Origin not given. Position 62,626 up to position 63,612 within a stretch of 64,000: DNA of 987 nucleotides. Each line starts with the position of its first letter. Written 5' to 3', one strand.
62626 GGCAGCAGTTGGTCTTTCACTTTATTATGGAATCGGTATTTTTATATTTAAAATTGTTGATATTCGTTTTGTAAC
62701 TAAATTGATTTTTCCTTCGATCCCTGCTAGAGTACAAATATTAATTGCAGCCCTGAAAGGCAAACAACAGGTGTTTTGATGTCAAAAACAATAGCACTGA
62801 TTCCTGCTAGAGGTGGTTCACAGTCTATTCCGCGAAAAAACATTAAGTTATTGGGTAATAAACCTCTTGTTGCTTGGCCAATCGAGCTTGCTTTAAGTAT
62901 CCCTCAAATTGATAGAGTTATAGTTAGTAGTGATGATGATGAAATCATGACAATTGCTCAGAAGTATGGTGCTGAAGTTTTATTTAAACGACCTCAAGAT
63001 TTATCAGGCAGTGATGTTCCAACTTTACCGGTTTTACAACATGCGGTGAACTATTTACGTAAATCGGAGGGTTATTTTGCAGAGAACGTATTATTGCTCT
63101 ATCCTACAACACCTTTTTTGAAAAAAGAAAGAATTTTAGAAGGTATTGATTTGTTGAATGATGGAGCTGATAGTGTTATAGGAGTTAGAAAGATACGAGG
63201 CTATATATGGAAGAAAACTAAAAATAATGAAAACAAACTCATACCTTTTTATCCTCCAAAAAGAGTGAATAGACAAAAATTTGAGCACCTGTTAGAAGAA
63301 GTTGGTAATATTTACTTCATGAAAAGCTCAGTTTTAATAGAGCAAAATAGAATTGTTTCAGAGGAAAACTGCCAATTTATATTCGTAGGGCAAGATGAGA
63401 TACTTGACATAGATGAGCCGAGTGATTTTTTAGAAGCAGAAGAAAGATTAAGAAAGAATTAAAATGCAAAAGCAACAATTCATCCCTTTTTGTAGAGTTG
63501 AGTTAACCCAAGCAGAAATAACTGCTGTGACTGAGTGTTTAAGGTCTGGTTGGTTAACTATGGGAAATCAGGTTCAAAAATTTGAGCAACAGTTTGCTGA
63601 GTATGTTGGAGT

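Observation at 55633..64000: Acetamidino (N-acetimidoyl) nonulosonic- or hexuronic-sugar module built around HisH/HisF paralogs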

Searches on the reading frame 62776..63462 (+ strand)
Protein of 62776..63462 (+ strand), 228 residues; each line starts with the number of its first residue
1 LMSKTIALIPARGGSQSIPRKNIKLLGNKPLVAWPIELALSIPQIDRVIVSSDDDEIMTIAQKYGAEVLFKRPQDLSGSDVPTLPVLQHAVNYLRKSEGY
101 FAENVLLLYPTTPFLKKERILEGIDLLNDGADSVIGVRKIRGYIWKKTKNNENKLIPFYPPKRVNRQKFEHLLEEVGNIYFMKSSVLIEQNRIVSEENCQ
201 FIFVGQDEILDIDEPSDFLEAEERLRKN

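Call 9: search_protein_families(library=pfam, proteins=[window:62776-63462:+], max_evalue=0.01)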
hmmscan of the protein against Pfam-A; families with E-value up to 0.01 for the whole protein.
window:62776-63462:+ (228 aa): 2 families
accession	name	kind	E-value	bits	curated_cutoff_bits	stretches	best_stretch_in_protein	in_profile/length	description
PF02348.25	CTP_transf_3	-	6.3e-22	78.9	22.6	1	6-140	1-129/217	Cytidylyltransferase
PF01128.25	IspD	-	0.0089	16.2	27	0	7-146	3-136/221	2-C-methyl-D-erythritol 4-phosphate cytidylyltransferase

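Call 10: search_protein_families(library=ncbifam, proteins=[window:62776-63462:+], max_evalue=0.01)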
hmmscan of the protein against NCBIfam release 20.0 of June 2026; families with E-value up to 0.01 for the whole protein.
window:62776-63462:+ (228 aa): 8 families
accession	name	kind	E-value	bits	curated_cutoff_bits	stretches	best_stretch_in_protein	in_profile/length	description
TIGR03584.1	PseF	equivalog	9.4e-44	149.7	205.7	1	6-222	1-217/222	pseudaminic acid cytidylyltransferase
NF003952.0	PRK05450.1-5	subfamily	9.1e-14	51.2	193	1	4-81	2-79/250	3-deoxy-manno-octulosonate cytidylyltransferase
NF009905.0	PRK13368.1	subfamily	4.3e-11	42.6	255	1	4-80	2-78/243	3-deoxy-manno-octulosonate cytidylyltransferase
NF003950.0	PRK05450.1-3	subfamily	4.5e-11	42.6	234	1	4-80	2-78/248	3-deoxy-manno-octulosonate cytidylyltransferase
NF003948.0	PRK05450.1-1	equivalog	5e-10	39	281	1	3-130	4-123/248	3-deoxy-manno-octulosonate cytidylyltransferase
TIGR00466.1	kdsB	equivalog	1.3e-07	31.3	155.2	1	6-80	4-77/241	3-deoxy-manno-octulosonate cytidylyltransferase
TIGR00453.1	ispD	equivalog_domain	0.002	17.6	181.3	1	7-72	2-67/219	2-C-methyl-D-erythritol 4-phosphate cytidylyltransferase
NF010933.0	PRK14353.1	equivalog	0.0057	15.3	505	0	17-137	21-135/453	bifunctional UDP-N-acetylglucosamine diphosphorylase/glucosamine-1-phosphate N-acetyltransferase GlmU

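Call 11: find_encoding_contigs(protein=window:62776-63462:+, flank=10000, max_places=6)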
Protein window:62776-63462:+ (228 aa): no gene with exactly this product is on record in the collection.

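Call 16: find_encoding_contigs(protein=window:62779-63462:+, flank=10000, max_places=3)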
Protein window:62779-63462:+ (227 aa): 8 contigs read that carry it; 3 places shown.
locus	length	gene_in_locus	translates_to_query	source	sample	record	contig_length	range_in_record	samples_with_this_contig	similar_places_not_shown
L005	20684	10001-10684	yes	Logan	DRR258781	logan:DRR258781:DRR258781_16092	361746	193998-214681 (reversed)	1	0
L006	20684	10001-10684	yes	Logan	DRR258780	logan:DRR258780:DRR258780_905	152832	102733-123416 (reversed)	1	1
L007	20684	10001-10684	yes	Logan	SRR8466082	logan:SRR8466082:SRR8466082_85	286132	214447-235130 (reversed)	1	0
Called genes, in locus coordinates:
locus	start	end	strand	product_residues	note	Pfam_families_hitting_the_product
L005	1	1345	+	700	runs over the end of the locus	-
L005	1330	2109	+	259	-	PF01061:ABC2_membrane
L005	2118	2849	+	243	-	PF02463:SMC_N (faint), PF00005:ABC_tran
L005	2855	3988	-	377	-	-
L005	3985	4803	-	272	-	PF00977:His_biosynth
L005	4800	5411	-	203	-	PF00117:GATase, PF01174:SNO (faint), PF07722:Peptidase_C26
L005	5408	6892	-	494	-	PF05159:Capsule_synth (weak)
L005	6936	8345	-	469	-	PF01073:3Beta_HSD, PF01370:Epimerase, PF02719:Polysacc_synt_2, PF04321:RmlD_sub_bind, PF05368:NmrA, PF16363:GDP_Man_Dehyd, PF13460:NAD_binding_10 (weak), PF07993:NAD_binding_4 (weak), +1 more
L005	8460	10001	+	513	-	PF01943:Polysacc_synt, PF13440:Polysacc_synt_3, PF03023:MurJ (faint)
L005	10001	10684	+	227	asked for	PF02348:CTP_transf_3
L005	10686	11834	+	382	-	PF01041:DegT_DnrJ_EryC1, PF00155:Aminotran_1_2, PF00266:Aminotran_5 (faint), PF01212:Beta_elim_lyase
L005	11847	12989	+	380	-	PF03102:NeuB, PF08666:SAF (faint)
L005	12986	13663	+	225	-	PF00535:Glycos_transf_2, PF10111:Glyco_tranf_2_2 (weak), PF13641:Glyco_tranf_2_3 (weak)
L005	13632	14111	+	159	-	PF13302:Acetyltransf_3, PF00583:Acetyltransf_1 (weak)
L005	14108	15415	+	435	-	PF16254:DUF4910, PF09940:DUF2172, PF04389:Peptidase_M28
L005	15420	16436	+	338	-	PF13489:Methyltransf_23, PF08242:Methyltransf_12 (weak), PF13649:Methyltransf_25 (weak), PF13847:Methyltransf_31 (weak)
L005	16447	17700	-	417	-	PF02350:Epimerase_2 (faint)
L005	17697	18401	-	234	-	PF13489:Methyltransf_23, PF13847:Methyltransf_31, PF08241:Methyltransf_11, PF08242:Methyltransf_12, PF13649:Methyltransf_25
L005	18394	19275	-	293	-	PF02475:TRM5-TYW2_MTfase (weak), PF05050:Methyltransf_21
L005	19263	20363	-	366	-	PF06662:C5-epim_C (faint), PF07944:Beta-AFase-like_GH127_cat (faint), PF09492:Pec_lyase (faint), PF25840:Ulvan_lyase_N (faint), PF05147:LANC_like (faint)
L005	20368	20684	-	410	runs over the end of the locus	PF03446:NAD_binding_2 (weak), PF03721:UDPG_MGDP_dh_N, PF00984:UDPG_MGDP_dh, PF03720:UDPG_MGDP_dh_C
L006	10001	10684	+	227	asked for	PF02348:CTP_transf_3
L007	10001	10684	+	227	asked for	PF02348:CTP_transf_3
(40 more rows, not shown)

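Call 19: search_protein_families(library=ncbifam, proteins=[L005:10686-11834:+, L005:11847-12989:+, L005:12986-13663:+, L005:13632-14111:+, L005:14108-15415:+, L005:15420-16436:+, L005:16447-17700:-, L005:17697-18401:-, L005:18394-19275:-, L005:19263-20363:-], max_evalue=0.001)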
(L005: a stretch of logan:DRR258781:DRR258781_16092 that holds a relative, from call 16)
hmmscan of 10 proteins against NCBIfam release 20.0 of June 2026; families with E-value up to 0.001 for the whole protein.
L005:10686-11834:+ (382 aa): 38 families (the best 25 are shown)
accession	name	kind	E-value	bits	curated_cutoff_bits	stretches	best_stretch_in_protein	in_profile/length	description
TIGR03588.1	PseC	equivalog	2.4e-122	408.5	423.5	1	6-375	1-377/380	UDP-4-amino-4,6-dideoxy-N-acetyl-beta-L-altrosamine transaminase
NF008658.2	PRK11658.1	equivalog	1.9e-114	382.2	631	1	4-377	2-376/379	UDP-4-amino-4-deoxy-L-arabinose aminotransferase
NF008687.0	PRK11706.1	equivalog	3.6e-90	302.4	375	1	7-376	2-372/375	dTDP-4-amino-4,6-dideoxygalactose transaminase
TIGR04181.1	NHT_00031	hypoth_equivalog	4.3e-81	272.6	420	1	10-357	4-357/359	LegC family aminotransferase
TIGR02379.1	ECA_wecE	subfamily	4.4e-74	249.5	434.85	1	6-374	1-371/376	dTDP-4-amino-4,6-dideoxy-D-glucose transaminase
NF011936.0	PRK15407.1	equivalog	2.7e-63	214.2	423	1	6-376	36-434/440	lipopolysaccharide biosynthesis protein RfbH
TIGR04427.1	PLP_DesI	equivalog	2.3e-59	201.5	650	1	25-375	41-380/390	dTDP-4-dehydro-6-deoxyglucose aminotransferase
NF005816.0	PRK07682.1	equivalog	3.2e-13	49.1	620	1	42-170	81-215/390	aminotransferase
NF006230.0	PRK08363.1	equivalog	8.7e-11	41.2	534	1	56-172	99-220/398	alanine aminotransferase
NF005817.0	PRK07683.1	equivalog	3.5e-10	39.2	575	1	28-156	65-200/387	aminotransferase A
NF004975.0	PRK06348.1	equivalog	2.4e-09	36.7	549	1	56-160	95-205/384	pyridoxal phosphate-dependent aminotransferase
NF041364.1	GntC_guanitoxin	equivalog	2.4e-09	36.6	415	1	67-158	76-175/356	guanitoxin biosynthesis PLP-dependent (S)-gamma-hydroxy-L-arginine cyclodehydratase GntC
TIGR01977.1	am_tr_V_EF2568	hypoth_equivalog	1.5e-08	34.1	377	1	34-163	43-180/376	cysteine desulfurase family protein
NF006229.0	PRK08361.1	equivalog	6e-08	32.1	624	1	33-156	68-205/391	aspartate aminotransferase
NF000586.1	PRK00011.1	subfamily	1.7e-07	30.4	335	1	96-207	128-241/404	serine hydroxymethyltransferase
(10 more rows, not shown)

L005:11847-12989:+ (380 aa): 2 families
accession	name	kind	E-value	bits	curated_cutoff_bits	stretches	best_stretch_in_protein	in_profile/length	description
TIGR03569.1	NeuB_NnaB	equivalog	1.9e-83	280.3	399.65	1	23-338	1-306/329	N-acetylneuraminate synthase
TIGR03586.1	PseI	equivalog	7e-73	245.6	340.25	1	23-371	2-326/327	pseudaminic acid synthase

L005:12986-13663:+ (225 aa): 20 families
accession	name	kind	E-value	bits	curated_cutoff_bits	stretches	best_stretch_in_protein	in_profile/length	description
TIGR03937.1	PgaC_IcaA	equivalog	1.3e-15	57.3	422.3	1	5-119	46-162/407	poly-beta-1,6-N-acetyl-D-glucosamine synthase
NF007482.0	PRK10073.1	equivalog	2.1e-15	56.6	423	1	3-121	5-125/334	glycosyltransferase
TIGR03111.1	glyc2_xrt_Gpos1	hypoth_equivalog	1.7e-14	53.5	363.95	1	5-141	50-185/439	TIGR03111 family XrtG-associated glycosyltransferase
NF047683.1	TeichurnBiosyTuaG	equivalog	1.8e-13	50.7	400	1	5-135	7-136/252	teichuronic acid biosynthesis protein TuaG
TIGR04283.1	glyco_like_mftF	equivalog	2e-12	47.2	182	1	6-190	1-184/221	TIGR04283 family arsenosugar biosynthesis glycosyltransferase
NF053739.1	GlytfEpsEBac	equivalog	8.6e-10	38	450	1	6-104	3-104/265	glycosyltransferase EpsE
NF050050.1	ProtGlycPglI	equivalog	2.2e-09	37.1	500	1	5-106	3-107/306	GalNAc(5)-diNAcBac-PP-undecaprenol beta-1,3-glucosyltransferase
NF041875.1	EPS_EpsD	equivalog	6.5e-09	35.6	370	1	6-96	1-92/325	exopolysaccharide biosynthesis glycosyltransferase EpsD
NF047588.1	GlcsyltransPgfSStrep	equivalog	5.3e-08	32.4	500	1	5-109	2-112/308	glycosyltransferase PgfS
NF038302.1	EPS_HpsE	equivalog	2.2e-07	30.1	300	1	5-119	2-122/307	hormogonium polysaccharide biosynthesis glycosyltransferase HpsE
NF010496.0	PRK13915.1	equivalog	2.7e-07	30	262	1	4-121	31-156/307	glucosyl-3-phosphoglycerate synthase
NF007453.0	PRK10018.1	equivalog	3.4e-07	30.2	382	1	5-106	7-110/280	colanic acid biosynthesis glycosyltransferase WcaA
NF041394.1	GtaseAglG_Halo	equivalog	4.2e-07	29.5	440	1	5-119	2-118/304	glucosyl-dolichyl phosphate glucuronosyltransferase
NF038299.1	EPS_HpsN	equivalog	4.4e-07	29.2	425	1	5-123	2-122/317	hormogonium polysaccharide biosynthesis glycosyltransferase HpsN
TIGR04017.1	WcaA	equivalog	5.5e-07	29.5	495.75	1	5-117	6-120/279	colanic acid biosynthesis glycosyltransferase WcaA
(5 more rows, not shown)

L005:13632-14111:+ (159 aa): 3 families
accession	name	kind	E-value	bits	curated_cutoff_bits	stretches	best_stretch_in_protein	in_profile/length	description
TIGR03585.1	PseH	equivalog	1.9e-06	28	93.1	1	11-147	2-137/156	UDP-4-amino-4,6-dideoxy-N-acetyl-beta-L-altrosamine N-acetyltransferase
NF040503.1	resist_ArsN1a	equivalog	9.3e-06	25.5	170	1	84-145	75-135/159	arsinothricin resistance N-acetyltransferase ArsN1 family A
TIGR03448.1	mycothiol_MshD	equivalog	0.00016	21.1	163.1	1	84-147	226-289/294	mycothiol synthase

L005:14108-15415:+ (435 aa): 0 families

L005:15420-16436:+ (338 aa): 1 family
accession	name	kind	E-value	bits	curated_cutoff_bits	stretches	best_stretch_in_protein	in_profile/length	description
NF045667.1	MTase_DVU1556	equivalog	0.00048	19.6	155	1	124-230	16-121/213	DVU_1556 family methyltransferase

L005:16447-17700:- (417 aa): 2 families
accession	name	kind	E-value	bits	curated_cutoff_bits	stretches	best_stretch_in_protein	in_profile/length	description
NF046086.1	BFO_1060_trans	domain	1.4e-38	133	200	1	4-359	2-362/365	BFO_1060 family glycosyltransferase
TIGR04396.2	surf_polysacc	subfamily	1.5e-33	116.6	125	1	4-363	1-365/427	surface carbohydrate biosynthesis protein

L005:17697-18401:- (234 aa): 18 families
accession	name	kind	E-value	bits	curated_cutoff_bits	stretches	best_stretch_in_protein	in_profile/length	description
TIGR02072.1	BioC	equivalog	1.3e-10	41.5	184.95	1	17-156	32-168/244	malonyl-ACP O-methyltransferase BioC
NF008686.0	PRK11705.1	equivalog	2.5e-08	33.4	400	1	21-123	169-266/383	cyclopropane fatty acyl phospholipid synthase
TIGR01983.1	UbiG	equivalog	4.8e-08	32.6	102.95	1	19-124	49-153/228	bifunctional 2-polyprenyl-6-hydroxyphenol methylase/3-demethylubiquinol 3-O-methyltransferase UbiG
NF043040.1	corrin_prot_MT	hypoth_equivalog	5.6e-08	32.5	180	1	12-121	34-146/216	corrinoid protein-associated methyltransferase CpaM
NF008300.0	PRK11088.1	equivalog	1.6e-07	31.1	303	1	6-141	72-199/272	23S rRNA (guanine(745)-N(1))-methyltransferase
NF045667.1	MTase_DVU1556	equivalog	3.3e-07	30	155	1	19-123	22-120/213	DVU_1556 family methyltransferase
NF053839.1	CPFASynBruc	equivalog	9.8e-06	24.8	600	1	20-123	175-277/410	cyclopropane fatty acid synthase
TIGR02081.1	metW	equivalog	1.5e-05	24.7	189.5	1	20-122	14-109/194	methionine biosynthesis protein MetW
NF045882.1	PLipidMtase_Leg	equivalog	2.4e-05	24.2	390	1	6-123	30-144/207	phospholipid N-methyltransferase PmtA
NF045825.1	FAmtase_mtf2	equivalog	5.3e-05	22.6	400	1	22-123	61-159/248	fatty-acid O-methyltransferase Mtf2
TIGR00091.1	TIGR00091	equivalog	6.5e-05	22.4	112.65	0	14-67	11-65/194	tRNA (guanosine(46)-N7)-methyltransferase TrmB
TIGR02021.1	BchM-ChlM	equivalog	6.6e-05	22.4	158.9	1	20-138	55-169/218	magnesium protoporphyrin IX methyltransferase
TIGR04325.1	MTase_LIC12133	subfamily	0.00017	20.9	80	1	13-167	59-210/234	methyltransferase, TIGR04325 family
NF040703.1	cyclopro_CfaB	exception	0.0003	19.7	650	1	23-121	163-262/393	C17 cyclopropane fatty acid synthase CfaB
NF045823.1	PthPhpthDimycoMt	equivalog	0.00032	20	300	1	23-123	70-167/256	phthiotriol/phenolphthiotriol dimycocerosates methyltransferase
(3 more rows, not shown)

L005:18394-19275:- (293 aa): 4 families
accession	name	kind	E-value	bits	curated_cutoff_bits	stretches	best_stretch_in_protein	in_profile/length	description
TIGR01444.1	fkbM_fam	subfamily_domain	9.7e-31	107.1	37.7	1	87-223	2-139/143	FkbM family methyltransferase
TIGR02469.1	CbiT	equivalog_domain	1.8e-05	25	78.3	1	81-145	17-80/124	precorrin-6Y C5,15-methyltransferase (decarboxylating) subunit CbiT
NF001556.0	PRK00377.1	equivalog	2.3e-05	24.3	238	1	80-213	37-178/198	cobalt-precorrin-6Y C(15)-methyltransferase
NF006138.0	PRK08287.1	equivalog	4.4e-05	23.4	210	1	83-140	31-87/189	decarboxylating cobalt-precorrin-6B (C(15))-methyltransferase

L005:19263-20363:- (366 aa): 5 families
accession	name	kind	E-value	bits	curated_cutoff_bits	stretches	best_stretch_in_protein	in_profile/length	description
TIGR02474.1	pec_lyase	equivalog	3.6e-09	36.6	189.8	0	109-159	54-101/295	pectate lyase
TIGR03897.1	lanti_2_LanM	subfamily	1.7e-06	26.2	304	0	108-187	704-789/932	type 2 lanthipeptide synthetase LanM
TIGR01507.1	hopene_cyclase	equivalog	1.2e-05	23.9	431.1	0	117-196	471-542/640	squalene--hopene cyclase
TIGR01787.1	squalene_cyclas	subfamily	3.1e-05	22.8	322.7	0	118-196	453-528/622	squalene/oxidosqualene cyclases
TIGR03463.1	osq_cycl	subfamily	0.00057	18.3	851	0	39-198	448-605/634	2,3-oxidosqualene cyclase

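Call 33: search_solved_structures(query=L005:11847-12989:+, max_evalue=0.00001)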
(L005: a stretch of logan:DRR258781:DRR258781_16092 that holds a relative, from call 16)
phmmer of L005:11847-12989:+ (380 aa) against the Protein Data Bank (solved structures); distinct sequences matched with E-value up to 0.00001: 8.
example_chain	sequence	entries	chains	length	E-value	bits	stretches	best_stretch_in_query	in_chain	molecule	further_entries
1vli_A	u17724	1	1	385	1.1e-109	370.3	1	5-379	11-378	Spore coat polysaccharide biosynthesis protein spsE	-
8h2c_A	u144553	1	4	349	2.2e-49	172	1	16-376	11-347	Pseudaminic acid synthase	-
2wqp_A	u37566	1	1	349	3.3e-39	138.6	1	9-336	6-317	POLYSIALIC ACID CAPSULE BIOSYNTHESIS PROTEIN SIAC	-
1xuu_A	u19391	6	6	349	8.5e-39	137.2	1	9-336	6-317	polysialic acid capsule biosynthesis protein SiaC | N-acetylneuraminate synthase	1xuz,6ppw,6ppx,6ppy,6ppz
4ipj_A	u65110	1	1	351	1.9e-38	136.1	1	9-336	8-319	Polysialic acid capsule biosynthesis protein SiaC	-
6ncs_A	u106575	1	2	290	3.1e-38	135.4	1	6-277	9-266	N-acetylneuraminic acid (Sialic acid) synthetase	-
4ipi_A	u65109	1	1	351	3.7e-38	135.1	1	9-335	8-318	Polysialic acid capsule biosynthesis protein SiaC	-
3g8r_A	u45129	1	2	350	1.5e-25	93.6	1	28-330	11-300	Probable spore coat polysaccharide biosynthesis protein E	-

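Call 34: search_solved_structures(query=L005:10686-11834:+, max_evalue=1e-30)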
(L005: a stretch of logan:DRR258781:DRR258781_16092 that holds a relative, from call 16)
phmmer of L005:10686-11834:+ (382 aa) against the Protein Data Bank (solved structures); distinct sequences matched with E-value up to 1e-30: 54.
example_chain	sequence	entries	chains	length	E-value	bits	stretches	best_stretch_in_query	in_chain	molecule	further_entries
1mdo_A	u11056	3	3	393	8.7e-82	278.4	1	4-376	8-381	ArnB aminotransferase | UDP-4-amino-4-deoxy-L-arabinose--oxoglutarate aminotransferase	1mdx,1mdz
4oca_A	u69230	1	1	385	6.1e-81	275.6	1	4-376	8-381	UDP-4-amino-4-deoxy-L-arabinose--oxoglutarate aminotransferase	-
8sng_A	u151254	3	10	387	1.3e-80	274.5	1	5-377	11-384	UDP-4-amino-4-deoxy-L-arabinose--oxoglutarate aminotransferase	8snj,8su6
4lc3_A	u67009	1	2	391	5.8e-71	242.7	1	5-377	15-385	Putative UDP-4-amino-4-deoxy-l-arabinose--oxoglutarate aminotransferase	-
7b0d_A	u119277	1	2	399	1.1e-68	235.2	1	19-375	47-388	Glutamine--scyllo-inositol transaminase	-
3bn1_A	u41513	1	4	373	3.2e-67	230.4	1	18-376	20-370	Perosamine synthetase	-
3dr7_A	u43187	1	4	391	3.7e-67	230.2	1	18-376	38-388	Putative perosamine synthetase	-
3frk_A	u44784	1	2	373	2.3e-66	227.6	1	23-380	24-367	QdtB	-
3dr4_A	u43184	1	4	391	2.6e-66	227.5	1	18-376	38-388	Putative perosamine synthetase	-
6ewj_A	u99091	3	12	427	6.6e-66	226.1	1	6-374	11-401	Putative capsular polysaccharide biosynthesis protein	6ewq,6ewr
7b0m_AAA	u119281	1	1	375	4.3e-60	207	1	24-360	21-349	Sugar aminotransferase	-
8vr3_A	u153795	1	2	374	1.3e-57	198.9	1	11-376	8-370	DegT/DnrJ/EryC1/StrS aminotransferase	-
8vr5_A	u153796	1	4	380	1.3e-57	198.8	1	13-377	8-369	DegT/DnrJ/EryC1/StrS aminotransferase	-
9bgp_A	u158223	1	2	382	2.8e-56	194.4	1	12-375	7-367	aminotransferase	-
9bgr_A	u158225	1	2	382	1.9e-55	191.7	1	12-375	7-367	aminotransferase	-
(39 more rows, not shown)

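Call 35: search_solved_structures(query=window:62779-63462:+, max_evalue=0.00001)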
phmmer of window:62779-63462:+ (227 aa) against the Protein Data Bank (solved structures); distinct sequences matched with E-value up to 0.00001: 8.
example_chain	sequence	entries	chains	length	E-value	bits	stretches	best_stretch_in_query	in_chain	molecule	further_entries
9ftb_A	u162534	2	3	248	2.3e-36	128.7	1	4-222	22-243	NeuA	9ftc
9t4z_A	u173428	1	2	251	1.1e-22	83.9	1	4-197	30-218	PpNeuA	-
6ifd_A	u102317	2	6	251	1.2e-21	80.6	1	3-225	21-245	CMP-N-acetylneuraminate Synthetase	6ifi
1qwj_A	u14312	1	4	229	1.1e-19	74.2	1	5-224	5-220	cytidine monophospho-N-acetylneuraminic acid synthetase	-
1eyr_A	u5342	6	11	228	8.9e-13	51.6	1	3-224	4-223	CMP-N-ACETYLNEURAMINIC ACID SYNTHETASE | N-acylneuraminate cytidylyltransferase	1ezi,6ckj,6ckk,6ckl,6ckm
3oam_A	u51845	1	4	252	2.1e-07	34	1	4-79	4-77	3-deoxy-manno-octulosonate cytidylyltransferase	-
1gq9_A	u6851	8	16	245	6e-06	29.3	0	2-80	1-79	3-DEOXY-MANNO-OCTULOSONATE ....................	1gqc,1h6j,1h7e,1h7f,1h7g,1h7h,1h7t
3jtj_A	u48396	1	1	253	6.2e-06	29.2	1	4-80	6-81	3-deoxy-manno-octulosonate cytidylyltransferase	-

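Call 57: find_homologous_proteins(query=L005:19263-20363:-, max_evalue=1e-10)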
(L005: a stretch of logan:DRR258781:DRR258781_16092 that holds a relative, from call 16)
Query L005:19263-20363:- (366 aa): 440 proteins with E <= 1e-10 among 2254 candidates; the best 120 are listed.
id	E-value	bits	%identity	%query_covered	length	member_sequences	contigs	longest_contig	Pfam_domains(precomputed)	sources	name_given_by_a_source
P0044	7.0e-246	833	100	100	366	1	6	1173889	PF09492.17,PF25840.1,PF07944.19,PF06662.20,PF05147.20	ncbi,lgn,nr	ncbi:MAG: hypothetical protein BroJett025_04960 [Patescibacteria group bacterium]|nr:MAG: hypothetic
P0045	6.1e-187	639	77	98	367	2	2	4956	PF09492.17,PF25840.1,PF06662.20,PF05147.20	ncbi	-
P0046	2.1e-183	628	75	98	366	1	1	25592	PF09492.17,PF25840.1,PF07944.19,PF06662.20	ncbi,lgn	-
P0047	3.7e-178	610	73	98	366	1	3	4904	PF09492.17,PF25840.1,PF06662.20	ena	-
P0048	1.3e-177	608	72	98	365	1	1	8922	PF09492.17,PF25840.1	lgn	-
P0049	1.3e-177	608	72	98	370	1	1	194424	PF09492.17,PF25840.1,PF07944.19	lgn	-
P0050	1.2e-174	599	71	98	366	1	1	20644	PF09492.17,PF25840.1,PF06662.20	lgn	-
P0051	1.9e-174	598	73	98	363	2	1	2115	PF09492.17,PF25840.1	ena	-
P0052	1.8e-173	595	70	98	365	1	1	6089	PF09492.17,PF25840.1,PF07944.19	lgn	-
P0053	2.5e-172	591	70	98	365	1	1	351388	PF09492.17,PF25840.1,PF07944.19,PF06662.20,PF05147.20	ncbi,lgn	-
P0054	8.2e-167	573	68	98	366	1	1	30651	PF09492.17,PF25840.1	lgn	-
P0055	3.6e-164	564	66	99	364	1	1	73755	PF09492.17,PF25840.1,PF07944.19,PF06662.20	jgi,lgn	jgi:uncharacterized protein YyaL (SSP411 family)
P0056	1.9e-159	549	67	92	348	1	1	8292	PF09492.17,PF25840.1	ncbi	ncbi:MAG: hypothetical protein WAU07_04325, partial [Microgenomates group bacterium]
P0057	7.1e-153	527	63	98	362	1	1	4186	PF09492.17,PF25840.1,PF07944.19,PF13243.13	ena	-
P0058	3.7e-152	525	61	99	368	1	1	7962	PF09492.17,PF25840.1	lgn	-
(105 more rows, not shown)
